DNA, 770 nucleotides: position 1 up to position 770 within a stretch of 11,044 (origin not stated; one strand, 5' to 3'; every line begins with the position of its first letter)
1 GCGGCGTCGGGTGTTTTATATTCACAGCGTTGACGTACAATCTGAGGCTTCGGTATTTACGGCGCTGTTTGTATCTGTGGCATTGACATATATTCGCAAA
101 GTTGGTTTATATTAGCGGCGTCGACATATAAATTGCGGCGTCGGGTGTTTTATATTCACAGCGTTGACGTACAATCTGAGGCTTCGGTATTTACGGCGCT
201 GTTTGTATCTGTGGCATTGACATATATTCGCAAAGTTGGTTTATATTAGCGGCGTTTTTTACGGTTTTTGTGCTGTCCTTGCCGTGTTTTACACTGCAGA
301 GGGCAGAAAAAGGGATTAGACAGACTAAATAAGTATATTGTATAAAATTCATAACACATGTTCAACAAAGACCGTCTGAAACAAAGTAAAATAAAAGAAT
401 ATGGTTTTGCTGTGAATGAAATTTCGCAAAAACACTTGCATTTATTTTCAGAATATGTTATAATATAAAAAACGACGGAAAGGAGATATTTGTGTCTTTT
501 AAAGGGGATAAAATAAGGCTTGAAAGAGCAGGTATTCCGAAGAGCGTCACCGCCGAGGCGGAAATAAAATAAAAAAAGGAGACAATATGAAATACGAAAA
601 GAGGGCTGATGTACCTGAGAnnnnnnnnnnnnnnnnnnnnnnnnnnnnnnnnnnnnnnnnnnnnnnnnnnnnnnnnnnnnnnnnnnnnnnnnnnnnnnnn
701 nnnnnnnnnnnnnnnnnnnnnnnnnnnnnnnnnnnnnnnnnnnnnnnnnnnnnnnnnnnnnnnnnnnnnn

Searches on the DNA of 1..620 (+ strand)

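Call 42: search_dna_similar(query=window:1-255:+, collection=plasmids, mode=distant, max_evalue=0.01, max_rows=10)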
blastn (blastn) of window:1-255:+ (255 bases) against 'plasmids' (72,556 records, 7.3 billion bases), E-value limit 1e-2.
No match.

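Call 43: search_dna_similar(query=window:1-255:+, collection=phages, mode=distant, max_evalue=0.01, max_rows=10)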
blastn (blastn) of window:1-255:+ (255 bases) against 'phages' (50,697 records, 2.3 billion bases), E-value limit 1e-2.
No match.

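Call 44: search_rna_families(source=window, start=1, end=620, threshold=evalue, max_evalue=1)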
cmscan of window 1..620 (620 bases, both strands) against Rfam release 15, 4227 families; matches with E-value up to 1: 0.
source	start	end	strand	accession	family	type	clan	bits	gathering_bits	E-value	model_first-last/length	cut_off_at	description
